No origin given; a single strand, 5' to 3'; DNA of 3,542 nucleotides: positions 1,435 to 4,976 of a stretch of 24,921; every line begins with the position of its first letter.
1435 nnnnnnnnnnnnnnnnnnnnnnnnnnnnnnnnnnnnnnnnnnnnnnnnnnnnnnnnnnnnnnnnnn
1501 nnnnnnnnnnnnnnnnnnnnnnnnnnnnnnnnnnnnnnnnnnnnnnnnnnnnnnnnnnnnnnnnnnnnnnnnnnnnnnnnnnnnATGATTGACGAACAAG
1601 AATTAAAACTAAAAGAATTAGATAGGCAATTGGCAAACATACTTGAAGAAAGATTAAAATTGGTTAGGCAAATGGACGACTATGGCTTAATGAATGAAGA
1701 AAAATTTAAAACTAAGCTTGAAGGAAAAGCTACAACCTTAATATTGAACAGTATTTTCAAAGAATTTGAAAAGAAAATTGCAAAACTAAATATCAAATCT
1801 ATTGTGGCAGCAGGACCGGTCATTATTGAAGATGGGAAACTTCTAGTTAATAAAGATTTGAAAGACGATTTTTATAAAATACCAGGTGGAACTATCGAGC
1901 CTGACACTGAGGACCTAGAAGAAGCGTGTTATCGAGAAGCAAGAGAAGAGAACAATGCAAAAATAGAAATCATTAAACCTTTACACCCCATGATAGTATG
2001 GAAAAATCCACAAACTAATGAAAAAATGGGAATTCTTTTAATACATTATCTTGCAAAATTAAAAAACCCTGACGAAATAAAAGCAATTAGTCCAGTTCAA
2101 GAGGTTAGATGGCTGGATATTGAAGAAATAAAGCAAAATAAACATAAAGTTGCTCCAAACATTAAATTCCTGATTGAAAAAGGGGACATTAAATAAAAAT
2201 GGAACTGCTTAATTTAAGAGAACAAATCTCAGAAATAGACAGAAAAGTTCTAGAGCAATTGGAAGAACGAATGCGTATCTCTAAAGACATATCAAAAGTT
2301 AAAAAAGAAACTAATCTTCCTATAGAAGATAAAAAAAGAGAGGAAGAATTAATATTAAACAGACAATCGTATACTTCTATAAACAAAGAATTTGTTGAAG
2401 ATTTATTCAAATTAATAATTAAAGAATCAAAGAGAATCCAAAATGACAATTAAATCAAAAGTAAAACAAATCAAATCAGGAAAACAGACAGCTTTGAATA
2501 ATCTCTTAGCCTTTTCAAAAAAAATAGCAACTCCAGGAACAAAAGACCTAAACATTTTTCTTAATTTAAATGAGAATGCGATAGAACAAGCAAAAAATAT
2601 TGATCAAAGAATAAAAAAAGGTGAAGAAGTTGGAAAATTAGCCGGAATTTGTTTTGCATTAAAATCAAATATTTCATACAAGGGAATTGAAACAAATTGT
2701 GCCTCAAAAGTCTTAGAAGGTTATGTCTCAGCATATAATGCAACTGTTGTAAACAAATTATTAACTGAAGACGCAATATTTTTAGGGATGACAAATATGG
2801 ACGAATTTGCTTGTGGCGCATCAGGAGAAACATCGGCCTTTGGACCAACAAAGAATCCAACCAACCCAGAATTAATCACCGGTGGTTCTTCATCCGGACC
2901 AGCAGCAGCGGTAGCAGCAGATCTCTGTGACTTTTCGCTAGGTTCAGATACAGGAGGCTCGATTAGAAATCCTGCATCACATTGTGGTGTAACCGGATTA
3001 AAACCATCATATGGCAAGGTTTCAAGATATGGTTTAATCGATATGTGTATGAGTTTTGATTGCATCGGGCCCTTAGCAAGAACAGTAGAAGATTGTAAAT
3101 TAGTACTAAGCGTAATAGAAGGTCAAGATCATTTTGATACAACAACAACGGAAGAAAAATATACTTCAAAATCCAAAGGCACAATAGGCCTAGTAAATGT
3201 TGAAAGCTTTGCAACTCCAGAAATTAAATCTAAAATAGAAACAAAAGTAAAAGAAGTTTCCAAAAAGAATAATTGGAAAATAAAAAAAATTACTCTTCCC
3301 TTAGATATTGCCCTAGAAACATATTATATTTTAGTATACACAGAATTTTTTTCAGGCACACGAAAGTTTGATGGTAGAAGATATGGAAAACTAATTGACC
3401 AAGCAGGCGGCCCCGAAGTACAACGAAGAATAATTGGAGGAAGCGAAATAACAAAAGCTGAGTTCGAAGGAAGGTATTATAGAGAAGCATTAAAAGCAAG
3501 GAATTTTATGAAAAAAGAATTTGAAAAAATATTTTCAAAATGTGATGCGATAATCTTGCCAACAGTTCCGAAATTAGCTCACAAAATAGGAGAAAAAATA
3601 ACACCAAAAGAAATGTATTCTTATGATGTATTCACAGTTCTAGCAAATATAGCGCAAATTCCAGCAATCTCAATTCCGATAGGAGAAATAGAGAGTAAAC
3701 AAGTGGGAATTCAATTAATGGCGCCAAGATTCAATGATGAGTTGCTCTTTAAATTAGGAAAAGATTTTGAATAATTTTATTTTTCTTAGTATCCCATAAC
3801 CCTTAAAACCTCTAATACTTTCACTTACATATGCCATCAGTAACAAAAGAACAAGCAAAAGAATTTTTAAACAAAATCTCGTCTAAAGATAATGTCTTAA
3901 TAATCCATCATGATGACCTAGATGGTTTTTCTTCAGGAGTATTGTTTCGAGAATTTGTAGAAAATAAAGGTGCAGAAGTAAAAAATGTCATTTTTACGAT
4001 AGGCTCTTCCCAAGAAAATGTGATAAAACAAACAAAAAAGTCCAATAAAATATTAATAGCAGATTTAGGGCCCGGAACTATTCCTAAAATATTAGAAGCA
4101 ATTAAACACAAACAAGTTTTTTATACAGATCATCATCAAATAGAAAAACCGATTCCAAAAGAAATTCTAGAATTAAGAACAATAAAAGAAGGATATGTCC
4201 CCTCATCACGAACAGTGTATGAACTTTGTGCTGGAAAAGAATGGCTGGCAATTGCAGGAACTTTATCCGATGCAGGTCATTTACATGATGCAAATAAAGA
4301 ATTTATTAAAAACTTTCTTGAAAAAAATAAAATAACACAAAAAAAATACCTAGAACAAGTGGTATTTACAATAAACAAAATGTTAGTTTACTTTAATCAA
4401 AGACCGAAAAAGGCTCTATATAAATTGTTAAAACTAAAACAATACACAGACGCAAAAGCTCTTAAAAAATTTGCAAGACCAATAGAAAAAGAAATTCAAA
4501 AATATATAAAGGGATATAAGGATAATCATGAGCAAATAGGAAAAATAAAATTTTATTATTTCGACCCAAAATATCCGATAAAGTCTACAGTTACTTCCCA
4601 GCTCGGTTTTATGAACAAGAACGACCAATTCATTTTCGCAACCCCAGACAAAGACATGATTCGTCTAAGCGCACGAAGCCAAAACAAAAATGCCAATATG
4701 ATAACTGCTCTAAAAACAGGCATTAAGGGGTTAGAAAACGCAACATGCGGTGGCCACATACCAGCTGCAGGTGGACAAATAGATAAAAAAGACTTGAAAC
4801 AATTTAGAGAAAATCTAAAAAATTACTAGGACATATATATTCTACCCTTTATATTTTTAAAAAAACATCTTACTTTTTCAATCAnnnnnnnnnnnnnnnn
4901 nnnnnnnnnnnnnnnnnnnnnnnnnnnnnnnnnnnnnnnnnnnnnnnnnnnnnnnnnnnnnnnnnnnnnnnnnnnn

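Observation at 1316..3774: Two chorismate-mutase-like genes embedded in the gatC-gatA operon, one a catalytically dead AroQ-NUDIX fusion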

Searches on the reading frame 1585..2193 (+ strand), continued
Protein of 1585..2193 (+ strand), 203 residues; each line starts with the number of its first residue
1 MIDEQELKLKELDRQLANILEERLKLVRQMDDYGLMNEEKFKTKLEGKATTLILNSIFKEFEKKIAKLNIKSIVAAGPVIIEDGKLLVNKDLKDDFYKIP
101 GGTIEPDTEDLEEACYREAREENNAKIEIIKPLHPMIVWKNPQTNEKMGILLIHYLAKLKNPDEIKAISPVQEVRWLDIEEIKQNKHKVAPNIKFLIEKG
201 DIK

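Call 77: find_encoding_contigs(protein=P0027, flank=3500, max_places=1)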
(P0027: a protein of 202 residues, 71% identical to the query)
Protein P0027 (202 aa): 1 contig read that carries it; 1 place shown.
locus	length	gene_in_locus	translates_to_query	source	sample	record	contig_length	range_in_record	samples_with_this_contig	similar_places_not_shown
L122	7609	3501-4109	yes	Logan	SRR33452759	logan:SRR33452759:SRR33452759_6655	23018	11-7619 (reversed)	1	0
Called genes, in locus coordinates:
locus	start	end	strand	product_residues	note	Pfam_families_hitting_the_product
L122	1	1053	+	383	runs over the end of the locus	PF07690:MFS_1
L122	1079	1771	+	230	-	PF00149:Metallophos, PF12850:Metallophos_2, PF14582:Metallophos_3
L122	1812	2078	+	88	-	-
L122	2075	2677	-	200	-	PF24038:DUF7347 (weak), PF00293:NUDIX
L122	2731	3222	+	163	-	PF00293:NUDIX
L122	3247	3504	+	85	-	PF01817:CM_2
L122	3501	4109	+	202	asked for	PF00293:NUDIX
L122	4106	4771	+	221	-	PF13483:Lactamase_B_3, PF12706:Lactamase_B_2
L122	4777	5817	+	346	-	PF01368:DHH, PF02272:DHHA1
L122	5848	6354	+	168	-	-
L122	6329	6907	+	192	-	PF02676:TYW3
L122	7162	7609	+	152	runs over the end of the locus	?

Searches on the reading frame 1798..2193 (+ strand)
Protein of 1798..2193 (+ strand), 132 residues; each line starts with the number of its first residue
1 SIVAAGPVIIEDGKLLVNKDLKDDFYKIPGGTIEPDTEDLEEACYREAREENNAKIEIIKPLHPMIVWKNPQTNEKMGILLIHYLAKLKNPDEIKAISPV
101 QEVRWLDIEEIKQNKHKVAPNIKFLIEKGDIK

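Call 36: search_solved_structures(query=window:1798-2193:+, max_evalue=0.01, show_alignments=1)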
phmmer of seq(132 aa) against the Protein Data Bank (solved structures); distinct sequences matched with E-value up to 0.01: 13.
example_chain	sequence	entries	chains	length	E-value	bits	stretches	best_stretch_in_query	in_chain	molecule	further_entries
3i7u_A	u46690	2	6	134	1.7e-05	28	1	4-113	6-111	AP4A hydrolase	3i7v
3id9_A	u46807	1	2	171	3e-05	27.3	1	7-74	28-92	MutT/NUDIX family protein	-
1vc8_A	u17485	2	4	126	0.00045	23.4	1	10-74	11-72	Ndx1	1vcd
4jzu_A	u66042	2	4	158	0.00068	22.9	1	13-64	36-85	RNA PYROPHOSPHOHYDROLASE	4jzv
1vc9_A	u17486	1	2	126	0.0012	22.1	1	10-74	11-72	Ndx1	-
1kt9_A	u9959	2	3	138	0.0015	21.8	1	21-111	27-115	Diadenosine Tetraphosphate Hydrolase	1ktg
1jrk_A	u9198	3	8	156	0.0037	20.5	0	3-87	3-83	Nudix homolog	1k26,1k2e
2pqv_A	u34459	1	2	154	0.0061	19.8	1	5-111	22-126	MutT/nudix family protein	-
4jzs_A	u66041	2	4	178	0.0062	19.8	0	13-63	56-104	dGTP pyrophosphohydrolase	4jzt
2yyh_A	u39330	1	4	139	0.0069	19.6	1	24-115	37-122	8-OXO-dGTPase domain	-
4k6e_A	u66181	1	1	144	0.0089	19.3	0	13-125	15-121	mRNA-decapping enzyme subunit 2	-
4kg4_A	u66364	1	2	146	0.0092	19.2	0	13-125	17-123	mRNA-decapping enzyme subunit 2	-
2jvb_A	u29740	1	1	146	0.0093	19.2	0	13-125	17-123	mRNA-decapping enzyme subunit 2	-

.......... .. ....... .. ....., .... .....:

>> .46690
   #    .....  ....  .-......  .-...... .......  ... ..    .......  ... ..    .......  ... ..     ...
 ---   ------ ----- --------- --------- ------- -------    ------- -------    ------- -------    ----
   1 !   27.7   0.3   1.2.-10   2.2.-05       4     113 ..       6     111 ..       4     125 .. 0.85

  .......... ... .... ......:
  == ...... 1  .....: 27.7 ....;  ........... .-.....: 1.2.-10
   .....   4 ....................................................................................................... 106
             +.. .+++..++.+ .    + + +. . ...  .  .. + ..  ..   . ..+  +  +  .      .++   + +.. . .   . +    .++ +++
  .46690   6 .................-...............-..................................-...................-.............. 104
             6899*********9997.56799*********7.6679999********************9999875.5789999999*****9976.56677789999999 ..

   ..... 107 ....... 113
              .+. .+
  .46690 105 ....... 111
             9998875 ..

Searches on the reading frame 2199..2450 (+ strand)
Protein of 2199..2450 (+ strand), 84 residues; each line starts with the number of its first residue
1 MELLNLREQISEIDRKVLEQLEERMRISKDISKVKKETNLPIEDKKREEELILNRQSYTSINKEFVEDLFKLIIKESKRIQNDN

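Call 3: search_protein_families(library=pfam, proteins=[window:2199-2450:+], max_evalue=1)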
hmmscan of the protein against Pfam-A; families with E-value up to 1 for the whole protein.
window:2199-2450:+ (84 aa): 1 family
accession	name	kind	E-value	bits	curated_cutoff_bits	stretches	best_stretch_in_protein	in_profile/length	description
PF01817.26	CM_2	-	1.5e-19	70.4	27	1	6-81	1-79/80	Chorismate mutase type II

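Call 4: search_protein_families(library=ncbifam, proteins=[window:2199-2450:+], max_evalue=1)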
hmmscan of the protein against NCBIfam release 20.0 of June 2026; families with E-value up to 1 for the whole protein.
window:2199-2450:+ (84 aa): 20 families
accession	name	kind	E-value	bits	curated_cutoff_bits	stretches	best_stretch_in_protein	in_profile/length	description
TIGR01791.2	CM_archaeal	equivalog_domain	3.1e-14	52.7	66.95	1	5-81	3-82/83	chorismate mutase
NF008400.0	PRK11199.1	equivalog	1.3e-12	47.4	273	1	2-83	4-88/374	bifunctional chorismate mutase/prephenate dehydrogenase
TIGR01808.1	CM_M_hiGC-arch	equivalog_domain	1.8e-12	47.2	52.15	1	3-78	2-73/74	chorismate mutase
NF004925.0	PRK06285.1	equivalog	4.1e-12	46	77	1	2-83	8-92/99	chorismate mutase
TIGR01805.1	CM_mono_grmpos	equivalog_domain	4.3e-12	46.1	71.2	1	5-81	3-81/81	chorismate mutase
NF007910.0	PRK10622.1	equivalog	1.6e-11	43.8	577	1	2-81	6-88/386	bifunctional chorismate mutase/prephenate dehydratase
NF006691.0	PRK09239.1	equivalog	4.4e-11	42.8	120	1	2-80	11-92/108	chorismate mutase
TIGR01797.1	CM_P_1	equivalog_domain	2.2e-10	40.6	73.7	1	3-81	1-82/83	chorismate mutase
TIGR01799.1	CM_T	equivalog_domain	5e-09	36.2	95.9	1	4-78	2-79/83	chorismate mutase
TIGR01803.1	CM-like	subfamily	5.2e-09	36.1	73.35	1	5-77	3-78/82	chorismate mutase family protein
TIGR01806.1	CM_mono2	equivalog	1.1e-08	35.2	74.15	1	16-82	8-77/114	gamma subclass chorismate mutase AroQ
TIGR01795.1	CM_mono_cladeE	equivalog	1.2e-08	35.4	107.55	1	2-79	4-84/94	chorismate mutase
NF005965.0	PRK08055.1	equivalog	3.3e-08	33.3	179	1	15-81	29-98/182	chorismate mutase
NF009239.0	PRK12595.1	equivalog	1.3e-07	30.9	279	1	2-83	5-88/360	bifunctional 3-deoxy-7-phosphoheptulonate synthase/chorismate mutase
NF006741.0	PRK09269.1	equivalog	5.6e-07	29.4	158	1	16-83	36-106/194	chorismate mutase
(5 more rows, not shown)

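Call 12: find_homologous_proteins(query=window:2199-2450:+)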
Query window:2199-2450:+ (84 aa): 1 proteins with E <= 0.001 among 5 candidates.
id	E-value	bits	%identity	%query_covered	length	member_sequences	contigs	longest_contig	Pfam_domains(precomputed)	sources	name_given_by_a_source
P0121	9.2e-41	154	100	100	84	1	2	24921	PF01817.27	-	-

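Call 19: search_solved_structures(query=window:2199-2450:+, max_evalue=0.01, show_alignments=2)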
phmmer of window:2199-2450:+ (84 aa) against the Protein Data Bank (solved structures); distinct sequences matched with E-value up to 0.01: 9.
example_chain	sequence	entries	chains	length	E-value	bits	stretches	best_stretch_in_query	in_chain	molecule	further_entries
1ybz_A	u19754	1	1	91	3.6e-10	42.9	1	5-66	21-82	chorismate mutase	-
2d8d_A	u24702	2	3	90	1.7e-07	34.4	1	5-80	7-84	phospho-2-dehydro-3-deoxyheptonate aldolase/chorismate mutase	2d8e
1ecm_A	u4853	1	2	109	5.1e-07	32.9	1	3-79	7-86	ENDO-OXABICYCLIC TRANSITION STATE ANALOGUE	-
2gbb_A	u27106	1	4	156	3.4e-06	30.4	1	21-81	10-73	putative chorismate mutase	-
3rmi_A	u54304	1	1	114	3.4e-05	27.2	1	2-77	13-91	Chorismate mutase protein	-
6al9_A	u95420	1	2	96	4.3e-05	26.9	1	3-82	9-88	Chorismate mutase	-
5vht_A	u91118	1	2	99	6.2e-05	26.3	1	3-54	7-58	Chorismate Mutase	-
2gtv_X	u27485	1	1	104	0.00087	22.7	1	3-81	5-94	chorismate mutase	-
5mpv_D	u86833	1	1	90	0.0027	21.2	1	2-65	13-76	Intracellular chorismate mutase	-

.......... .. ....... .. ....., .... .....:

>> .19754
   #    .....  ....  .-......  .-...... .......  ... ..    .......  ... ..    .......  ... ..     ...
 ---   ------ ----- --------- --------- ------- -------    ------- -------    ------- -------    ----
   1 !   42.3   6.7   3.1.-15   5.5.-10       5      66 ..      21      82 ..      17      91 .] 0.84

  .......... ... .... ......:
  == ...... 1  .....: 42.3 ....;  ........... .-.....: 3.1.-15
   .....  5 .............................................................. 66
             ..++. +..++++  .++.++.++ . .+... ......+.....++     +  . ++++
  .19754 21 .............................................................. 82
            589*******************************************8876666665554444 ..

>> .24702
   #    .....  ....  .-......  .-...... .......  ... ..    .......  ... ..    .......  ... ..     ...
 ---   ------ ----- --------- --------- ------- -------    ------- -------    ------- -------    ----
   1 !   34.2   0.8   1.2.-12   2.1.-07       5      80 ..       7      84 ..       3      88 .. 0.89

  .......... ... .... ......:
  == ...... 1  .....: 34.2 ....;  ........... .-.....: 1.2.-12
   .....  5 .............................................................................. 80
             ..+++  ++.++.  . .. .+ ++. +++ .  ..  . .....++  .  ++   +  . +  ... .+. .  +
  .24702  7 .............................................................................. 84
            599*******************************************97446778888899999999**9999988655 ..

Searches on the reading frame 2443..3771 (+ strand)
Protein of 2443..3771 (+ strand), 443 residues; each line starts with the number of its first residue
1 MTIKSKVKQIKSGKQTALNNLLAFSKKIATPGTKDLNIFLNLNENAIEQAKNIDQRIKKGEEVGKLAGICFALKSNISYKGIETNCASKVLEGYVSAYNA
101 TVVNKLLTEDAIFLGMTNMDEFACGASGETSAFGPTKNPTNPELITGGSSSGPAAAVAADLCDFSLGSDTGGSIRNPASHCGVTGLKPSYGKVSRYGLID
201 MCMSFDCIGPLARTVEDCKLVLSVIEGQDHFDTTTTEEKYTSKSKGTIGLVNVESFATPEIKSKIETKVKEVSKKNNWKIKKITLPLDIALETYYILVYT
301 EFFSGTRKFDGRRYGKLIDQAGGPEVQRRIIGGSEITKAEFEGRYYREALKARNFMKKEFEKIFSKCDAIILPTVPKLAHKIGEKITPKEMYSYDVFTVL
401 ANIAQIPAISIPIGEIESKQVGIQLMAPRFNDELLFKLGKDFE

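Call 3: search_protein_families(library=pfam, proteins=[window:2443-3771:+], max_evalue=1)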
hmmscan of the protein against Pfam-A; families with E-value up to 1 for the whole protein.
window:2443-3771:+ (443 aa): 1 family
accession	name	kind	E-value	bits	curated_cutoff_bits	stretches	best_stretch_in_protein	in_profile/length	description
PF01425.27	Amidase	-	1.1e-118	397.5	27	1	23-435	5-444/445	Amidase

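Call 4: search_protein_families(library=ncbifam, proteins=[window:2443-3771:+], max_evalue=1)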
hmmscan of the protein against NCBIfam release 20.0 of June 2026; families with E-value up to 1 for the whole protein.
window:2443-3771:+ (443 aa): 26 families (the best 25 are shown)
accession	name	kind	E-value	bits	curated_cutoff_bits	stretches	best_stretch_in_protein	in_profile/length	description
TIGR00132.1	gatA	equivalog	1.1e-137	459.7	481.1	1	11-443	6-461/466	Asp-tRNA(Asn)/Glu-tRNA(Gln) amidotransferase subunit GatA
NF006631.0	PRK09201.1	equivalog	4e-72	243.4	461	1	2-441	8-450/466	AtzE family amidohydrolase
NF005688.0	PRK07488.1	equivalog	4.8e-70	236.8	532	1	2-443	12-463/474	indoleacetamide hydrolase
NF005565.0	PRK07235.1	subfamily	2e-69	234.6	545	2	50-274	73-304/506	amidase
TIGR02715.1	amido_AtzE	subfamily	1.5e-68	231.8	425.75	1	4-441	3-443/452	AtzE family amidohydrolase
NF005517.0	PRK07139.1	equivalog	1.1e-66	225.4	546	1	59-438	30-425/439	amidase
NF006169.0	PRK08310.1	equivalog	1.3e-65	222.3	391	1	56-440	16-388/395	amidase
NF006043.0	PRK08186.1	subfamily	2.6e-64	217.7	487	1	2-442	8-444/600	allophanate hydrolase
TIGR02713.1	allophanate_hyd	equivalog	4.8e-58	197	511.05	1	41-442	8-409/563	allophanate hydrolase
NF005687.0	PRK07487.1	subfamily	5.1e-58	197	428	1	38-442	45-452/468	amidase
NF004815.0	PRK06169.1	equivalog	1.9e-57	194.9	506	1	35-441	43-454/471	amidase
NF005460.0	PRK07056.1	subfamily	3.8e-54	184.3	447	1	3-443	10-450/457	amidase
NF005450.0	PRK07042.1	equivalog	2.7e-53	181.1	458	1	40-443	46-449/464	amidase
NF006006.0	PRK08137.1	equivalog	1.3e-52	179.3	534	2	12-272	45-324/529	amidase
NF004816.0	PRK06170.1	equivalog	1.4e-51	175.7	503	1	3-438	14-474/493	amidase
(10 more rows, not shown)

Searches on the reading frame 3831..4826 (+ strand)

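Call 3: search_protein_families(library=pfam, proteins=[window:3831-4826:+], max_evalue=1)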
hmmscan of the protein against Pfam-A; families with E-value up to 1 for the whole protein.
window:3831-4826:+ (332 aa): 3 families
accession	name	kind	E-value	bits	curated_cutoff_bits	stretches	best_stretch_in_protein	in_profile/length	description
PF01368.27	DHH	-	6.5e-07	30.1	28.1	1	21-134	1-103/125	DHH family, N-terminal domain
PF02272.25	DHHA1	-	3.1e-05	24.8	25.9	1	261-331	28-98/102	DHHA1 domain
PF04309.18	G3P_antiterm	-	0.14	12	27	1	9-75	32-93/173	Glycerol-3-phosphate responsive antiterminator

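Call 81: search_protein_families(library=ncbifam, proteins=[window:3831-4826:+], max_evalue=0.00001)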
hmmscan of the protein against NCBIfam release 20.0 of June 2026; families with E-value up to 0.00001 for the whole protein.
window:3831-4826:+ (332 aa): 4 families
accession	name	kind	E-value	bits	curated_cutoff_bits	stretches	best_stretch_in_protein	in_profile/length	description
NF053576.1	RecJ_archaeal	equivalog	3.4e-20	72.3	360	1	11-175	3-181/452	RecJ family nuclease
TIGR00644.1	recJ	equivalog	1.1e-11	43.7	396.9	0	12-111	47-153/546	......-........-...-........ exonuclease RecJ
NF040701.1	RecJ_Meth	equivalog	7.6e-11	41.4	550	1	18-125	6-114/449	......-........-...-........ exonuclease RecJ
NF053575.1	GAN_nuclease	exception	3.4e-08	32.5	850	1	16-106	21-111/467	GINS-associated RecJ family nuclease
